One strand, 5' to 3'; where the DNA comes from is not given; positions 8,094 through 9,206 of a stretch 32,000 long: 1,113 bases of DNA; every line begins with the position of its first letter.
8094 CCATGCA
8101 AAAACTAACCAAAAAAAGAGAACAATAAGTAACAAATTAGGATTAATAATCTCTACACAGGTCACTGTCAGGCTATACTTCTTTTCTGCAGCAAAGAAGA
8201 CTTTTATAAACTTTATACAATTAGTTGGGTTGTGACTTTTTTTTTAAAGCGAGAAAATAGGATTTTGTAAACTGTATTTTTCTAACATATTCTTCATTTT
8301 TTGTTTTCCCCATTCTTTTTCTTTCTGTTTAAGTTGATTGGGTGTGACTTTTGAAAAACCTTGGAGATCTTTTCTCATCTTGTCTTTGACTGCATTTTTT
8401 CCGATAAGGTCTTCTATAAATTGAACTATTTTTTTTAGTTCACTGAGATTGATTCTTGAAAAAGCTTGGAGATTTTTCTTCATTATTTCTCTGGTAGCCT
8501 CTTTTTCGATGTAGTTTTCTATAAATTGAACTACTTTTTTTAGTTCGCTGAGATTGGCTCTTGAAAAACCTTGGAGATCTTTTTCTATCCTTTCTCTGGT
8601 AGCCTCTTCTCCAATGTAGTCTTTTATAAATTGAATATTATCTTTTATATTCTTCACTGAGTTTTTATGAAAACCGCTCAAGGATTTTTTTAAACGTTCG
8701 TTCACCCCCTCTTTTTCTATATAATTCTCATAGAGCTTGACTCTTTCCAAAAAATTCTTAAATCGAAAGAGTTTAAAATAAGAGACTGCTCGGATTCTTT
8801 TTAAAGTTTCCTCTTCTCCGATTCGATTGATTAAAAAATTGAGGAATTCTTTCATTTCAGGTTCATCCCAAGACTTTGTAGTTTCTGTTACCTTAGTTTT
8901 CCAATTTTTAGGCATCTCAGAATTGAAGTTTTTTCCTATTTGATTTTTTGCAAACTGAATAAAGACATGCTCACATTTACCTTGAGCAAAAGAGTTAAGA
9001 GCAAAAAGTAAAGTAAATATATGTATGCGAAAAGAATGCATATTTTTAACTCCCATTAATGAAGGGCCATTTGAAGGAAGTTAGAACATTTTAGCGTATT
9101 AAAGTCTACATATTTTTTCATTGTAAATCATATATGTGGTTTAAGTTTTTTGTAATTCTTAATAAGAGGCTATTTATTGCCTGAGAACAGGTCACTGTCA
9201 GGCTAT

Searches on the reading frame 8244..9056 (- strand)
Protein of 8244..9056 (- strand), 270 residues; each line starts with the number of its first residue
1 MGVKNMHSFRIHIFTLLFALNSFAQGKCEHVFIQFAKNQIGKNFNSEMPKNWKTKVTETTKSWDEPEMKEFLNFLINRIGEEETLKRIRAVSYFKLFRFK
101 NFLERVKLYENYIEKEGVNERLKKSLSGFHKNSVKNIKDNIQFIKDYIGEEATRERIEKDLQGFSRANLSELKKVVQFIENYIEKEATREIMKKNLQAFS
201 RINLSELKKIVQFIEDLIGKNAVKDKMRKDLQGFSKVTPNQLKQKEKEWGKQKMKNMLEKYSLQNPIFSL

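Call 6: search_protein_families(library=pfam, proteins=[window:8244-9056:-], max_evalue=1)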
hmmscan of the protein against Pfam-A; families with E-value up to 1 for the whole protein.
window:8244-9056:- (270 aa): 12 families
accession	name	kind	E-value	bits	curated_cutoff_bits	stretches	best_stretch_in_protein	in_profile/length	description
PF05184.20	SapB_1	-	9.8e-06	25.9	25.2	1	208-232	7-31/38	Saposin-like type B, region 1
PF01326.24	PPDK_N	-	0.022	14.5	27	1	107-166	31-90/328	Pyruvate phosphate dikinase, AMP/ATP-binding domain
PF19047.5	HOOK_N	-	0.027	14.7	23.5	1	150-214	44-112/146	HOOK domain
PF02984.24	Cyclin_C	-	0.032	14.7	22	0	192-226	64-97/119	Cyclin, C-terminal domain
PF18255.9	SAM_DprA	-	0.035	14.6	26.2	0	165-184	37-56/62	DNA processing protein A sterile alpha motif domain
PF12645.13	HTH_16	-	0.055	14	22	0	172-195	15-38/65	Helix-turn-helix domain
PF18433.6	DUF5610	-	0.094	13.6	26.4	0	173-199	44-70/117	Domain of unknown function (DUF5610)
PF21672.2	COMM_HN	-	0.1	13.6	23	0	193-244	8-60/103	COMMD2-7/10, HN domain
PF12891.13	Glyco_hydro_44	-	0.1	12.9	25.1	1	41-88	71-117/223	Glycoside hydrolase family 44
PF09442.15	DUF2018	-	0.11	14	25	1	99-141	25-70/83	Domain of unknown function (DUF2018)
PF19963.4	VMAP-M1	-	0.84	10.7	25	0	187-241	32-86/113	vWA-MoxR associated protein middle region (VMAP-M) 1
PF18192.6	DNTTIP1_dimer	-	0.92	10.4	26.1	0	115-142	16-42/69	DNTTIP1 dimerisation domain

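Call 34: find_homologous_proteins(query=A2, max_evalue=0.00001)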
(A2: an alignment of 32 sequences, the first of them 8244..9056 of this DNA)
Query A2 (32 sequences) (270 aa, profile of the alignment): 10 proteins with E <= 0.00001 among 8000 candidates.
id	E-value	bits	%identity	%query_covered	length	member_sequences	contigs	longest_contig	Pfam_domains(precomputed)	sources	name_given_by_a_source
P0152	1.6e-99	351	100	98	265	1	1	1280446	PF05184.21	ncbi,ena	-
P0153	1.8e-98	348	63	98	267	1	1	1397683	-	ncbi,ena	-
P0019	2.0e-88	315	29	82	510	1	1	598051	-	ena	-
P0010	5.4e-88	313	42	88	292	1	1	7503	-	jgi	-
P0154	1.7e-87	312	49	64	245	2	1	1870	-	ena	-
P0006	8.8e-84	300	58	98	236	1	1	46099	-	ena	-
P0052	2.9e-72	262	25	71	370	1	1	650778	-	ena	-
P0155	8.5e-41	158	63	43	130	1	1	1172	-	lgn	-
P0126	1.9e-40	157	27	61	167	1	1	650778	-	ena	-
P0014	5.1e-34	136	47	64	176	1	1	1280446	-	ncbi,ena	-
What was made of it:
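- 8244..9056 (-): B270: 270-aa paralog with signal peptide, N-domain, 3 canonical repeats and cap. This is the typical architecture of the family. It is 100% identical to P0152 on a 1.28-Mb public contig (call 34).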

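Call 36: find_encoding_contigs(protein=P0152, flank=6000, max_places=3)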
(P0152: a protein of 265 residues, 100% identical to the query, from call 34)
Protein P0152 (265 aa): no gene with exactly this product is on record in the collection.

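Call 37: find_encoding_contigs(protein=P0153, flank=8000, max_places=3)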
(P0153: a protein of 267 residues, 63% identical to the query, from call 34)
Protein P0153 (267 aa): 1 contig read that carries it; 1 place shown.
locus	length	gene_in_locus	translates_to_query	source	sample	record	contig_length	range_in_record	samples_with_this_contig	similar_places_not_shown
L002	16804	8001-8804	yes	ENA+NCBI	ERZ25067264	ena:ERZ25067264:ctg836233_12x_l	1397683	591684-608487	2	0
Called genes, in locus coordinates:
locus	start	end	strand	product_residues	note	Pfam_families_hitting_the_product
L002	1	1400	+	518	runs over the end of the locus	PF16697:Yop-YscD_cpl, PF00498:FHA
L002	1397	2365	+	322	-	PF16697:Yop-YscD_cpl, PF00498:FHA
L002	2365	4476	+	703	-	PF00498:FHA, PF16697:Yop-YscD_cpl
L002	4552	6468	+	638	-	PF02784:Orn_Arg_deC_N, PF17810:Arg_decarb_HB, PF17944:Arg_decarbox_C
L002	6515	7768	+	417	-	PF00999:Na_H_Exchanger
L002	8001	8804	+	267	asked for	-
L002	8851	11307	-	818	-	PF00133:tRNA-synt_1, PF09334:tRNA-synt_1g, PF13603:tRNA-synt_1_2, PF00133:tRNA-synt_1, PF09334:tRNA-synt_1g (weak), PF08264:Anticodon_1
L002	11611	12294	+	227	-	PF01618:MotA_ExbB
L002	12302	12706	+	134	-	PF02472:ExbD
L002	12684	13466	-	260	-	-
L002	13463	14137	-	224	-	PF01596:Methyltransf_3, PF13578:Methyltransf_24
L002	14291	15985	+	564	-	PF00005:ABC_tran, PF02463:SMC_N (faint), PF13191:AAA_16 (faint), PF13401:AAA_22 (faint), PF13304:AAA_21 (faint), PF08352:oligo_HPY, PF00005:ABC_tran, PF08352:oligo_HPY (weak)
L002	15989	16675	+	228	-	PF00215:OMPdecase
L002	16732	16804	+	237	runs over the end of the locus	PF08032:SpoU_sub_bind (weak), PF00588:SpoU_methylase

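Call 38: list_cluster_members(proteins=[P0152, P0014, P0153, P0019, P0052])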
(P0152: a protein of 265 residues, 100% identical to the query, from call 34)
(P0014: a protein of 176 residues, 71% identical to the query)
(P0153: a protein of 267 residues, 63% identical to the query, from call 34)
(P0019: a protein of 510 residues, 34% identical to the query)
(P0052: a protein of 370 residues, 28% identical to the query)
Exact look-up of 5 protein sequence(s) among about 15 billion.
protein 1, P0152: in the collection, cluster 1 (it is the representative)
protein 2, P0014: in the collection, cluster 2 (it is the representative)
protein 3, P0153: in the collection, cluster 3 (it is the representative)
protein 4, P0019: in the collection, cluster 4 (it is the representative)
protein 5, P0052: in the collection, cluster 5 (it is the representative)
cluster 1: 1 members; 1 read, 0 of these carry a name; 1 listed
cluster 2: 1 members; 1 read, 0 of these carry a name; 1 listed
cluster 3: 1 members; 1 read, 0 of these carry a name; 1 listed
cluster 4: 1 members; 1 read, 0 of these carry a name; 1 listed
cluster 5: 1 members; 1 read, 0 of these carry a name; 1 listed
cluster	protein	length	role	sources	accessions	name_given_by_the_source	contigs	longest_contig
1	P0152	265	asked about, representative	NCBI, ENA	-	-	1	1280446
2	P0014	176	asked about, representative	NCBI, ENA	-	-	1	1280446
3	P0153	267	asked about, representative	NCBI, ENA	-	-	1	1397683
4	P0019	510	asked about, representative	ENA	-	-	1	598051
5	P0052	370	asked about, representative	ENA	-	-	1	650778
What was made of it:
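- Tried and rejected: Organism names were not available from the cluster look-up (call 38).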

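Call 41: find_related_loci(query=A3, collection=genome_contigs, flank=6000)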
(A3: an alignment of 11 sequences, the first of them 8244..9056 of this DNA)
Query A3 (270 aa) in genome_contigs; peptide patterns used: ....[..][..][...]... (x = any residue, [..] = any of these).
599 stretches matched a pattern (row limit reached: there are more); 6 encode a relative of the query (tblastn E <= 1e-3); 6 distinct loci.
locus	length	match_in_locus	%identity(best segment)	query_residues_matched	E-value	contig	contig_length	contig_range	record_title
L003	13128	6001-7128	51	9-244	3e-78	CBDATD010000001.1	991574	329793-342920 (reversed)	MAG: Bdellovibrionales bacterium isolate 585bcca8-31af-42a4-9075-87e9a9e69cb9 genome assembly, contig: contig_1, whole g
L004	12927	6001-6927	49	9-244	8e-72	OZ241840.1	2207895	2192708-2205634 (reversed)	MAG: Bdellovibrionales bacterium isolate c863a131-a975-4ce1-8af7-b9d89bf78701 genome assembly, chromosome: 1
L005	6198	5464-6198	46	11-244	2e-67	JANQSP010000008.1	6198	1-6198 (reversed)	MAG: Bdellovibrionales bacterium isolate IP30a_bin.14 k99_624895, whole genome shotgun sequence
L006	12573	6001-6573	60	8-268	1e-65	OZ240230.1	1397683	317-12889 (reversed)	MAG: Bdellovibrionales bacterium isolate 6d663a9e-0918-430b-aa06-578e47c45a83 genome assembly, chromosome: 1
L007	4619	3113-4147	43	6-265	2e-60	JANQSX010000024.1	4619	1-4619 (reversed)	MAG: Bdellovibrionales bacterium isolate IP30b_bin.7 k99_284356, whole genome shotgun sequence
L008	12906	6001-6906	35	16-264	4e-49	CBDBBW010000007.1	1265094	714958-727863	MAG: Bdellovibrionales bacterium isolate dea61dae-8d83-4a52-8d99-894d0c87a452 genome assembly, contig: contig_7, whole g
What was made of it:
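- Closest known: pTERF, prokaryotic mTERF-like tandem-repeat proteins. Different: This family's genome hits are all Bdellovibrionales MAGs (call 41).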

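Call 42: search_solved_structures(query=A2, max_evalue=10, show_alignments=2)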
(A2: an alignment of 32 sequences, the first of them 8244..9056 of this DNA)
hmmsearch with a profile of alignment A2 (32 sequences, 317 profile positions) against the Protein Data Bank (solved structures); distinct sequences matched with E-value up to 10: 12.
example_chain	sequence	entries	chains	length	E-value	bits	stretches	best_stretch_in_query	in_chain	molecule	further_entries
5cwk_A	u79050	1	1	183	0.0034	20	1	155-277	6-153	Designed helical repeat protein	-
9hsa_A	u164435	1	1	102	0.0044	19.6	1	53-109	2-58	X55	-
6u1s_A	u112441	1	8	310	0.078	15.5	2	145-285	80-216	de novo designed 16-helix transmembrane nanopore, TMHC8_R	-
6xxv_C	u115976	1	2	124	0.3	13.6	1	190-294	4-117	S2_1.2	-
7mwq_B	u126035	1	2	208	0.36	13.3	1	129-262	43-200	LHD29B53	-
7mwr_A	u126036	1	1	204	0.6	12.6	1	154-264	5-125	LHD101A54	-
7bgf_A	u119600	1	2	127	0.6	12.6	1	198-272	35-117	DNA endonuclease RBBP8,CtIP/RBBP8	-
6h9l_A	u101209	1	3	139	0.67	12.4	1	163-228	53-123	Uncharacterized protein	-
7mwq_A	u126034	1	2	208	0.77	12.2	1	131-262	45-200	LHD29A53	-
7ok0_F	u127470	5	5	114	1.4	11.4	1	217-276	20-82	DNA-directed RNA polymerase, subunit F | DNA-directed RNA polymerase subunit Rpo4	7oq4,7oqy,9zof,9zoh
9det_a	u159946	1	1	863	3.2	10.2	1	174-248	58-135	V-type proton ATPase 116 kDa subunit a 4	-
7unf_a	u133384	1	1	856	4.6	9.7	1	174-247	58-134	V-type proton ATPase 116 kDa subunit a 4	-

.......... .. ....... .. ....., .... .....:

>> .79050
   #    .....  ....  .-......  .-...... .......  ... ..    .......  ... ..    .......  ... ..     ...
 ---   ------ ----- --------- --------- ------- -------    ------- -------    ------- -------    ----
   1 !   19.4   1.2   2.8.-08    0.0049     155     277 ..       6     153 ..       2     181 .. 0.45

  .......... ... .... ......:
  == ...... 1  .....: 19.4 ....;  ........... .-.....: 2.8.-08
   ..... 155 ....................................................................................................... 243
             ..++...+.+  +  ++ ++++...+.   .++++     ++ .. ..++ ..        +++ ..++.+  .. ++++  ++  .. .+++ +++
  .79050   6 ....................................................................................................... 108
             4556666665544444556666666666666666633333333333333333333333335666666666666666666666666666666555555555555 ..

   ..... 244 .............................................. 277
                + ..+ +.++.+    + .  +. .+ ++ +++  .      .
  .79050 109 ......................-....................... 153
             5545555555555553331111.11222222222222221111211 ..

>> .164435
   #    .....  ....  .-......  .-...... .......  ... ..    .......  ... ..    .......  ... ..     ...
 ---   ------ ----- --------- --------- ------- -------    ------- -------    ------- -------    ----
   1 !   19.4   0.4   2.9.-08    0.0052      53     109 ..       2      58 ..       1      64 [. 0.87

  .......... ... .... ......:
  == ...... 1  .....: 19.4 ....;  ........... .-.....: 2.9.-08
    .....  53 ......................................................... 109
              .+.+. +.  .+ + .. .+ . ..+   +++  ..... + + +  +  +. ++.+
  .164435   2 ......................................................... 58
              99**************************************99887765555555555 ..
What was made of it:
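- The family profile does not hit TALEs (call 42).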

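Call 59: predict_structure(alignment_id=A5)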
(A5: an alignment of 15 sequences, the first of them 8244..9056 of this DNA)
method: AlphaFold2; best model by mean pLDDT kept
length: 270 residues; sequences in the alignment: 15
mean_pLDDT: 89.0   pTM: 0.80
mean pLDDT of the five models: 89.0, 88.4, 88.2, 88.2, 87.8
residues with pLDDT >= 90: 218; 70-90: 22; 50-70: 9; < 50: 21
segments of 3 or more residues with pLDDT < 50: 1-10, 20-27
pLDDT, mean of each block of 10 residues (from residue 1): 45 51 48 94 91 91 92 97 94 82 97 97 92 96 98 96 94 98 97 94 96 97 95 93 96 97 88
secondary structure, 60 per line:
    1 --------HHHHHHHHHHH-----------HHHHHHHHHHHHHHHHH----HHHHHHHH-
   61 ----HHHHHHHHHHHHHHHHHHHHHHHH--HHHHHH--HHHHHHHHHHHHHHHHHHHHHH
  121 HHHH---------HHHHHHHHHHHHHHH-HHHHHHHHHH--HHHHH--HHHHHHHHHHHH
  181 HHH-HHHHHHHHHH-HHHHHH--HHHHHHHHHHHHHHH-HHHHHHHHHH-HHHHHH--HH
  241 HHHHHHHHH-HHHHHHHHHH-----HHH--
elements in order: H9-19 H31-47 H52-59 H65-88 H91-96 H99-124 H134-148 H150-159 H162-166 H169-183 H185-194 H196-201 H204-218 H220-229 H231-236 H239-249 H251-260
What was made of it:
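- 8244..9056 (-): AlphaFold2 model with pLDDT 89 and pTM 0.80 (call 59).
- On mTERF (PF02536 / MTERF1-4): B270 model: H134-148, H150-159, H162-166; H169-183, H185-194, H196-201; and so on (call 59).
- On TALE / TALE-like: Three helices per unit (call 59).
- The B270 model has pLDDT 89 and pTM 0.80, with three helices per repeat (call 59).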

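Call 62: fold_search(model_id=the predicted structure, library=pdb)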
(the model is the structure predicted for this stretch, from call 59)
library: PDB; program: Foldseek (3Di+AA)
matches with E <= 10: 23; with E <= 0.001: 0
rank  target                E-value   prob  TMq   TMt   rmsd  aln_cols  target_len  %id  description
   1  5crk_O                3.2e-03  1.00  0.52  0.45   8.3       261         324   14  Crystal Structure of the MTERF1 F243A substitution bound to the termination sequence. (released 2015-11-25)
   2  3mvb_O                7.2e-03  1.00  0.52  0.45   8.9       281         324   13  Crystal structure of a triple RFY mutant of human MTERF1 bound to the termination sequence (released 2010-06-30)
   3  5cky_O                7.5e-03  1.00  0.56  0.48   5.0       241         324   13  Crystal Structure of the MTERF1 R162A substitution bound to the termination sequence. (released 2015-11-25)
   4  3n6s_A                1.6e-02  1.00  0.53  0.43  11.1       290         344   14  Crystal structure of human mitochondrial mTERF in complex with a 15-mer DNA encompassing the tRNALeu(UUR) binding sequ (released 2010-06-16)
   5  3mva_O                2.0e-02  1.00  0.56  0.49   5.7       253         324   14  Crystal structure of human MTERF1 bound to the termination sequence (released 2010-06-30)
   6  5co0_O                2.0e-02  1.00  0.55  0.47   7.4       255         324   13  Crystal Structure of the MTERF1 Y288A substitution bound to the termination sequence. (released 2015-11-25)
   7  3n7q_A                3.1e-02  1.00  0.54  0.50   4.6       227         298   15  Crystal structure of human mitochondrial mTERF fragment (aa 99-399) in complex with a 12-mer DNA encompassing the tRNA (released 2010-06-16)
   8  3m66                  4.9e-02  1.00  0.46  0.46  10.3       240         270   16  Crystal structure of human Mitochondrial Transcription Termination Factor 3 (released 2010-05-05)
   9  5crj_O                5.6e-02  1.00  0.51  0.44   8.7       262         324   13  Crystal Structure of the MTERF1 F322A substitution bound to the termination sequence. (released 2015-11-25)
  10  7o9k_A2               5.0e-01  0.95  0.40  0.44   6.8       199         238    8  Human mitochondrial ribosome large subunit assembly intermediate with MTERF4-NSUN4, MRM2, MTG1, the MALSU module, GTP (released 2021-06-30)
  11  4fp9_B                1.1e+00  0.77  0.35  0.38  10.5       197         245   11  Human MTERF4-NSUN4 protein complex (released 2012-09-12)
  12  9jo8_A                1.4e+00  0.25  0.30  0.16  15.5       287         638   12  Cryo-EM structure of the mono-DdCBE bound to a dsDNA substrate. (released 2025-09-17)
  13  6z1p_BY               2.6e+00  0.82  0.56  0.48   4.5       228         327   14  Structure of the mitochondrial ribosome from Tetrahymena thermophila (released 2020-06-24)
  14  7pkt_N                3.0e+00  0.23  0.33  0.32   8.6       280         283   10  Large subunit of the Chlamydomonas reinhardtii mitoribosome (released 2022-06-15)
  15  5vj4_B                3.6e+00  0.07  0.20  0.20  15.8       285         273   11  Crystal structure of a putative surface protein encoded by BTA121 (released 2017-11-29)
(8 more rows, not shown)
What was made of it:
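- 8244..9056 (-): Foldseek top hits are all mTERF proteins (call 62).
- On mTERF (PF02536 / MTERF1-4): E-values are modest, 3e-3 to 1 (call 62).
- On TALE / TALE-like: The best TALE hit, 9jo8_A, has probability 0.25 and TMq 0.30 (call 62).
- Closest known: Eukaryotic mTERF family. Same: Best structural matches (call 62).
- Closest known: TALE and TALE-like repeat proteins. Different: A different fold (call 62).
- MTERF3 and MTERF4 follow, and at rank 13 the Tetrahymena mitoribosome chain 6z1p_BY gives TM 0.56 (call 62). mTERF folds can engage proteins, as in the MTERF4-NSUN4 complex among the Foldseek hits (call 62).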

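Call 68: search_protein_families(library=pfam, alignment_id=A2, max_evalue=1)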
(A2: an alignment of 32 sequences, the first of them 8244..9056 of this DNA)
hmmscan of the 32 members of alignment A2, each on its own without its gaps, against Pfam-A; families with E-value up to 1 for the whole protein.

A. member 1, window:8244-9056:- (270 aa): 12 families
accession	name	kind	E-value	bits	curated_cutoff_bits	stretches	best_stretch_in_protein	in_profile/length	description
PF05184.20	SapB_1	-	9.8e-06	25.9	25.2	1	208-232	7-31/38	Saposin-like type B, region 1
PF01326.24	PPDK_N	-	0.022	14.5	27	1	107-166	31-90/328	Pyruvate phosphate dikinase, AMP/ATP-binding domain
PF19047.5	HOOK_N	-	0.027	14.7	23.5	1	150-214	44-112/146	HOOK domain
PF02984.24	Cyclin_C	-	0.032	14.7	22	0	192-226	64-97/119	Cyclin, C-terminal domain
PF18255.9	SAM_DprA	-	0.035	14.6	26.2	0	165-184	37-56/62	DNA processing protein A sterile alpha motif domain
PF12645.13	HTH_16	-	0.055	14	22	0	172-195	15-38/65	Helix-turn-helix domain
PF18433.6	DUF5610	-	0.094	13.6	26.4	0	173-199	44-70/117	Domain of unknown function (DUF5610)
PF21672.2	COMM_HN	-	0.1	13.6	23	0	193-244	8-60/103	COMMD2-7/10, HN domain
PF12891.13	Glyco_hydro_44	-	0.1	12.9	25.1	1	41-88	71-117/223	Glycoside hydrolase family 44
PF09442.15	DUF2018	-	0.11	14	25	1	99-141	25-70/83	Domain of unknown function (DUF2018)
PF19963.4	VMAP-M1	-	0.84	10.7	25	0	187-241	32-86/113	vWA-MoxR associated protein middle region (VMAP-M) 1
PF18192.6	DNTTIP1_dimer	-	0.92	10.4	26.1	0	115-142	16-42/69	DNTTIP1 dimerisation domain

B. families by the number of members that match (of 32 scanned): 87 families (the first 25 are shown)
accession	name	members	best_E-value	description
PF05184.20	SapB_1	9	1.5e-09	Saposin-like type B, region 1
PF01609.27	DDE_Tnp_1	5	0.0085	Transposase DDE domain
PF02650.20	HTH_WhiA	3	0.00017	WhiA C-terminal HTH domain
PF18255.9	SAM_DprA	3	0.00045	DNA processing protein A sterile alpha motif domain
PF15678.10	SPICE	3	0.024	Centriole duplication and mitotic chromosome congression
PF19047.5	HOOK_N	3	0.027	HOOK domain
PF07366.18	SnoaL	2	3.5e-05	SnoaL-like polyketide cyclase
PF03484.21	B5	2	0.016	tRNA synthetase B5 domain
PF22909.1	Caulimovir_coat_dom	2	0.018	Caulimovirus coat protein, conserved domain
PF01326.24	PPDK_N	2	0.022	Pyruvate phosphate dikinase, AMP/ATP-binding domain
PF22129.1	CjCas9_WED-like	2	0.058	CRISPR-associated endonuclease CjCas9 wedge domain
PF22564.2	HAAS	2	0.16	HAAS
PF18741.7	MTES_1575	1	2.8e-25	REase_MTES_1575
PF04480.18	DUF559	1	9e-06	Protein of unknown function (DUF559)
PF01480.22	PWI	1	0.00013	PWI domain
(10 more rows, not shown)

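Call 95: search_protein_families(library=ncbifam, proteins=[window:8244-9056:-], max_evalue=0.01)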
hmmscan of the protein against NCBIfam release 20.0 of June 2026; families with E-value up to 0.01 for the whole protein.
window:8244-9056:- (270 aa): 0 families

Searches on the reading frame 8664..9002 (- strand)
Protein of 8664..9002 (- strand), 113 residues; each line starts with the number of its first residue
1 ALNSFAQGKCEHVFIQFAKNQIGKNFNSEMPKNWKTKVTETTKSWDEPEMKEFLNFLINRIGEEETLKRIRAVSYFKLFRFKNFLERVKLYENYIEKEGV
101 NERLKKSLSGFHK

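Call 50: find_homologous_proteins(query=A4, max_evalue=0.00001)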
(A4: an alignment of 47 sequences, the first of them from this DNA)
Query A4 (47 sequences) (113 aa, profile of the alignment): 1 proteins with E <= 0.00001 among 671 candidates.
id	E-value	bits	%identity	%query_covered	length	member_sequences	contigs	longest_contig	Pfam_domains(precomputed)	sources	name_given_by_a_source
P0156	4.2e-34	135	50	91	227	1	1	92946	-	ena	-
